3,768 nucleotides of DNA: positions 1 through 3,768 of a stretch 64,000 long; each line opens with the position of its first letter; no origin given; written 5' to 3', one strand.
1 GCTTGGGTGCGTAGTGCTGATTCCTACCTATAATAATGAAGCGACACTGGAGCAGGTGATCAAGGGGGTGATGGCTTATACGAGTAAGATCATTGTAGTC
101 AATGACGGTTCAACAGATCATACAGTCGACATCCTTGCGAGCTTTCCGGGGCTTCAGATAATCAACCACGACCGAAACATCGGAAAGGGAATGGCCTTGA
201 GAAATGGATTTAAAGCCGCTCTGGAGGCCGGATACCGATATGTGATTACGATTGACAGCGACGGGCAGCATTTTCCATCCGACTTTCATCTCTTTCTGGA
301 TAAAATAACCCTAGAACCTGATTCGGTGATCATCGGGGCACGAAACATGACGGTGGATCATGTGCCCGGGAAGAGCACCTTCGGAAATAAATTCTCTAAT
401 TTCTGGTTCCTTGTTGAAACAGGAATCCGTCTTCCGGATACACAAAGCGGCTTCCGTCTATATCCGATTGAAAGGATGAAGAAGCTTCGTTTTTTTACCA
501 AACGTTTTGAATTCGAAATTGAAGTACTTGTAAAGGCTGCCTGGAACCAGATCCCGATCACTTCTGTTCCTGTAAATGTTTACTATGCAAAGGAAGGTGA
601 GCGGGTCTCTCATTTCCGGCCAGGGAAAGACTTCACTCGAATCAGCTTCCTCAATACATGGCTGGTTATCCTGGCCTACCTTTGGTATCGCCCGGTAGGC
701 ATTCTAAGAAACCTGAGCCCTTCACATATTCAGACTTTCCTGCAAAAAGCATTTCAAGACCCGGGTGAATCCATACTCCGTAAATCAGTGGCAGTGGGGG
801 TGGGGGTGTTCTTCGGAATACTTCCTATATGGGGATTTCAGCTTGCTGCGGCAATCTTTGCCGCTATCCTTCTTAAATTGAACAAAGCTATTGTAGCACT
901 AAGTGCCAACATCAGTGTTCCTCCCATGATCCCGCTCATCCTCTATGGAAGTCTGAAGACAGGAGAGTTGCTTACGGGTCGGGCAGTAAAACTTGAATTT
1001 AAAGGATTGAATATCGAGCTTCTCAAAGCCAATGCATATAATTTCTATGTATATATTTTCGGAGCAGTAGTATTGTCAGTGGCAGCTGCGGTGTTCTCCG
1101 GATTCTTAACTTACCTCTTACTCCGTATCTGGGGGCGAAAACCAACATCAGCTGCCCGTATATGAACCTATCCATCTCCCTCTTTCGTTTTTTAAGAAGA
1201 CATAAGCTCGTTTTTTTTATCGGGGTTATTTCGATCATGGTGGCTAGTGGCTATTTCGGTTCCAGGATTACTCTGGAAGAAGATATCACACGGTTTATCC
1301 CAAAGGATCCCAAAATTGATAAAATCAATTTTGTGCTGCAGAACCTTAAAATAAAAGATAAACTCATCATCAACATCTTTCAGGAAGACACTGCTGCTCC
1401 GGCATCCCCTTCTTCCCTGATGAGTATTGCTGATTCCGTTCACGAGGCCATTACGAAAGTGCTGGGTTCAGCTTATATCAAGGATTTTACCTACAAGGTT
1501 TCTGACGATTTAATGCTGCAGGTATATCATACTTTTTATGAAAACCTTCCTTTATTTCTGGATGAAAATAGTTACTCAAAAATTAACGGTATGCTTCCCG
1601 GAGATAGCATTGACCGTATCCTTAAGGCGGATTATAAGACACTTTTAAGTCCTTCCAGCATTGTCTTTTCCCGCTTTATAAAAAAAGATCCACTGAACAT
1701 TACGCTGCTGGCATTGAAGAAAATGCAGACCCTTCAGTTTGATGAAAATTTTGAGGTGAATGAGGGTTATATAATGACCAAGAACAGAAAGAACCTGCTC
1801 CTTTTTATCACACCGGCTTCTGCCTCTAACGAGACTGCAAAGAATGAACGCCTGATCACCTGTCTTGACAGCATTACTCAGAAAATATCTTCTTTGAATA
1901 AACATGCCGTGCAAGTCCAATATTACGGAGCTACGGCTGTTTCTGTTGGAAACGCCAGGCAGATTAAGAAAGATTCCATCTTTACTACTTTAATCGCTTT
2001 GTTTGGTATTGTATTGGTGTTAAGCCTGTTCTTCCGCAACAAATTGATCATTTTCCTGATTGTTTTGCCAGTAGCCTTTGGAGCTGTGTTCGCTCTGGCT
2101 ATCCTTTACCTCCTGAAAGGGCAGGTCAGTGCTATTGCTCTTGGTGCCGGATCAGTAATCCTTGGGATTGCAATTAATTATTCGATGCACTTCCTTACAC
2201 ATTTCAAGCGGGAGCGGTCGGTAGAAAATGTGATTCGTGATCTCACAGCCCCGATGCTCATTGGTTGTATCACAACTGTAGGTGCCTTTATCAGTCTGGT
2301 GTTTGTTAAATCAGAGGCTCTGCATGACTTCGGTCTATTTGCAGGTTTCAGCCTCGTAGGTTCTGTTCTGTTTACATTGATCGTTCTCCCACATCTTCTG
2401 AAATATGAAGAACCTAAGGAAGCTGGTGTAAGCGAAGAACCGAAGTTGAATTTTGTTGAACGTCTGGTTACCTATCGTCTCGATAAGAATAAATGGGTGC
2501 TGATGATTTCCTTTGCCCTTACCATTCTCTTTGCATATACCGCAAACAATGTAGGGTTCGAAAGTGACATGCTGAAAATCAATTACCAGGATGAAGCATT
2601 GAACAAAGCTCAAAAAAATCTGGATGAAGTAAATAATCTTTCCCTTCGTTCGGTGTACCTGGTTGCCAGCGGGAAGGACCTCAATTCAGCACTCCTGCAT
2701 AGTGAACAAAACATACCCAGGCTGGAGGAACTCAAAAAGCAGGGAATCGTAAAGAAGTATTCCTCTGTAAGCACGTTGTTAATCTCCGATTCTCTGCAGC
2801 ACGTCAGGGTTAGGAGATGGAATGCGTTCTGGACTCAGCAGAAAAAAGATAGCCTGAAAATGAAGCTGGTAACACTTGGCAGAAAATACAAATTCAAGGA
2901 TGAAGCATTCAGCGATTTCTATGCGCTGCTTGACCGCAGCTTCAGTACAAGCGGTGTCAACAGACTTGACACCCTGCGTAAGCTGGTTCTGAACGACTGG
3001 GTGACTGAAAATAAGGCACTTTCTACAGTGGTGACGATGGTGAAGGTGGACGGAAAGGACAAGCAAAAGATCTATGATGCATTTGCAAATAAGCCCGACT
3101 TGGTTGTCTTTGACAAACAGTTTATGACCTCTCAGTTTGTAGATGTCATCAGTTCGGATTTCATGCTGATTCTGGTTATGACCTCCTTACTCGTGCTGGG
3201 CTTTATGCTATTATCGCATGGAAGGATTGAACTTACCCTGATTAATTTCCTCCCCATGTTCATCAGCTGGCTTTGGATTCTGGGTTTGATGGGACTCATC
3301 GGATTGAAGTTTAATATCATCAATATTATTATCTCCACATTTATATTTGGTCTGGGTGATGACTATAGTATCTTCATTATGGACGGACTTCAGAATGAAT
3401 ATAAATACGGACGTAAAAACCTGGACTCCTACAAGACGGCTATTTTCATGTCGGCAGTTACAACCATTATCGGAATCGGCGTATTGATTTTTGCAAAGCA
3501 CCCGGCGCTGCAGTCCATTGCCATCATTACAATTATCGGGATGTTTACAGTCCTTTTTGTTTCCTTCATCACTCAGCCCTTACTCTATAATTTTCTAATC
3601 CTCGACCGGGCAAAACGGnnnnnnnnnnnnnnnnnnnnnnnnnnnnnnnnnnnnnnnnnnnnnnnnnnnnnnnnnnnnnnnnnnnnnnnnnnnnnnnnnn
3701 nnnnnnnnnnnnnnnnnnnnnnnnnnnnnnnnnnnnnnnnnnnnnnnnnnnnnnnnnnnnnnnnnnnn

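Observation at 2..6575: Coupled GT2(DUF2062) gene and single-polypeptide MMPL-exporter/PlsC-acyltransferase/SAM-methyltransferase fusion, followed by a CrtI-like oxidoreductase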

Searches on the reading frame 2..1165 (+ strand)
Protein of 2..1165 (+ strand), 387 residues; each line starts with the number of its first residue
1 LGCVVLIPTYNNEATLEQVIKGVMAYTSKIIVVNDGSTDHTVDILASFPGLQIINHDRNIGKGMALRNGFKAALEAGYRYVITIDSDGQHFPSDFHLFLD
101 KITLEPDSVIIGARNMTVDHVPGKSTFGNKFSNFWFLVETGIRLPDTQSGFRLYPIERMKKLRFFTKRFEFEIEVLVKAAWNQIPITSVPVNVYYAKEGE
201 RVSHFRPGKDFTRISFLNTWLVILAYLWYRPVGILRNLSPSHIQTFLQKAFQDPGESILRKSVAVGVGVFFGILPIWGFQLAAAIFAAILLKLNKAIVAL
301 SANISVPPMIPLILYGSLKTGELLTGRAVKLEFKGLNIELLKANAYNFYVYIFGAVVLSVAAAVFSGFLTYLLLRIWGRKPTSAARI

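Call 6: search_protein_families(library=pfam, proteins=[window:2-1165:+], max_evalue=0.01)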
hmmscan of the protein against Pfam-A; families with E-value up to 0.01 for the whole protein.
window:2-1165:+ (387 aa): 4 families
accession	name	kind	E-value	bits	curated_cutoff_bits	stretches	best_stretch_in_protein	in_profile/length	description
PF00535.33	Glycos_transf_2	-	1.1e-23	84.5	23.3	1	5-119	2-120/168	Glycosyl transferase family 2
PF09835.14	DUF2062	-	1.1e-16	61.5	27.4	1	262-380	20-144/147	Uncharacterized protein conserved in bacteria (DUF2062)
PF13704.12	Glyco_tranf_2_4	-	3.8e-06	27.8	27.5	1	13-87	4-81/98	Glycosyl transferase family 2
PF13641.12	Glyco_tranf_2_3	-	0.0048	17.4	27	1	3-73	3-85/230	Glycosyltransferase like family 2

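Call 7: search_protein_families(library=ncbifam, proteins=[window:2-1165:+], max_evalue=0.01)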
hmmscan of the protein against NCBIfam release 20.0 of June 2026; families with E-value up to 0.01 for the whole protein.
window:2-1165:+ (387 aa): 17 families
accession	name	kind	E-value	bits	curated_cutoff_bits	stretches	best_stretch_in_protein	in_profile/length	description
TIGR04182.1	glyco_TIGR04182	equivalog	2.2e-25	89.7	325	1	4-215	3-211/293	S-layer glycoprotein N-glycosyltransferase AglJ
NF058614.1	PPMAGASynPpgS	equivalog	2.2e-20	73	370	1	5-196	4-199/226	polyprenyl-phospho-N-acetylgalactosaminyl synthase PpgS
TIGR03937.1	PgaC_IcaA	equivalog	2.9e-12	46.3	422.3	1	5-88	49-136/407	poly-beta-1,6-N-acetyl-D-glucosamine synthase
NF041391.1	DPhHxTase_Halo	equivalog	3.9e-11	42.4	375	1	9-200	3-189/213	dolichyl-phosphate hexose transferase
TIGR03111.1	glyc2_xrt_Gpos1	hypoth_equivalog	2.7e-08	33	363.95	1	4-89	52-143/439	TIGR03111 family XrtG-associated glycosyltransferase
NF047588.1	GlcsyltransPgfSStrep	equivalog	3.1e-08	33.2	500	1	5-160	5-165/308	glycosyltransferase PgfS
NF007482.0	PRK10073.1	equivalog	3.9e-08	32.7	423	1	5-97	10-105/334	glycosyltransferase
NF041875.1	EPS_EpsD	equivalog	1.7e-07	31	370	1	5-113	3-115/325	exopolysaccharide biosynthesis glycosyltransferase EpsD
TIGR04283.1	glyco_like_mftF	equivalog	3.8e-07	29.9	182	1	5-73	3-71/221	TIGR04283 family arsenosugar biosynthesis glycosyltransferase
TIGR01556.1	rhamnosyltran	subfamily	4e-07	29.5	200.55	1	9-91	2-87/281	rhamnosyltransferase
TIGR03965.1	mycofact_glyco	equivalog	1e-05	24.6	280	1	5-87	78-164/467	mycofactocin biosynthesis glycosyltransferase MftF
NF047683.1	TeichurnBiosyTuaG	equivalog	1.8e-05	24.5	400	1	5-92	10-101/252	teichuronic acid biosynthesis protein TuaG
NF007986.1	PRK10714.1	equivalog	4.7e-05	22.6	529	1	5-103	10-116/316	undecaprenyl-phosphate 4-deoxy-4-formamido-L-arabinose transferase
TIGR03546.1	TIGR03546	subfamily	0.00014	21.8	79.45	1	263-374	21-132/154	TIGR03546 family protein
NF047382.1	T4SS_eff_BspA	equivalog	0.00015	21.7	300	1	264-371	49-162/179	type IV secretion system effector BspA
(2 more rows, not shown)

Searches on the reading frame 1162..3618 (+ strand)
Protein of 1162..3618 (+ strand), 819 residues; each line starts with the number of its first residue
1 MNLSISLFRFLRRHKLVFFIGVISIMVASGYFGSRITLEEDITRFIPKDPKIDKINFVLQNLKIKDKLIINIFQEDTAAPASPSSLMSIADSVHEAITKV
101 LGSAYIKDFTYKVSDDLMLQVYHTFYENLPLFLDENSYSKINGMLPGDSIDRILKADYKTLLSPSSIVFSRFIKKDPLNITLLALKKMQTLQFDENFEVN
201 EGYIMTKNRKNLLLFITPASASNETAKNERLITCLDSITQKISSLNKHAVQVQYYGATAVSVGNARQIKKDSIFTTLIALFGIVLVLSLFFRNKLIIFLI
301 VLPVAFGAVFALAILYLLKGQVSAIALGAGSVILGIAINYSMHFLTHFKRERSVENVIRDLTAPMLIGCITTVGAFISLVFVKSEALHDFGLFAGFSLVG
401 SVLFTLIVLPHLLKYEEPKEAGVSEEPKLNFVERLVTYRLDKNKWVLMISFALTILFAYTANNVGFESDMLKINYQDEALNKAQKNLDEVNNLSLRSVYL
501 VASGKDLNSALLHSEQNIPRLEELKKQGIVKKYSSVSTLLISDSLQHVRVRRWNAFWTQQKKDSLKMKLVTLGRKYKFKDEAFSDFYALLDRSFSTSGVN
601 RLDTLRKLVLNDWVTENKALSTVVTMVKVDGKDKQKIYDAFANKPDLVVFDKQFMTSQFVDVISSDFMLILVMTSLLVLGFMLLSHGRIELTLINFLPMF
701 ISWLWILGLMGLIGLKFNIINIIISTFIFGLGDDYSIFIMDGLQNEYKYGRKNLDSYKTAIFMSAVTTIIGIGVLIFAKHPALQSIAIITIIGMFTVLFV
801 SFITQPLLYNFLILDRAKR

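Call 53: search_solved_structures(query=window:1162-3618:+, max_evalue=0.01)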
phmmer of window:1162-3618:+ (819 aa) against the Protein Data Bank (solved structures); distinct sequences matched with E-value up to 0.01: 3.
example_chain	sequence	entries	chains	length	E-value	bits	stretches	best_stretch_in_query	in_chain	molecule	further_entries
5khn_B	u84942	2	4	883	3.7e-12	48.7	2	603-818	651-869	RND transporter | Putative RND superfamily efflux pump membrane protein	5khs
6wu0_B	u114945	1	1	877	5.1e-11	44.9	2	672-809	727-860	Hopanoid biosynthesis associated RND transporter like protein HpnN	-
9j3d_J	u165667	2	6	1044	0.0014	20.3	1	632-777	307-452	Efflux pump membrane transporter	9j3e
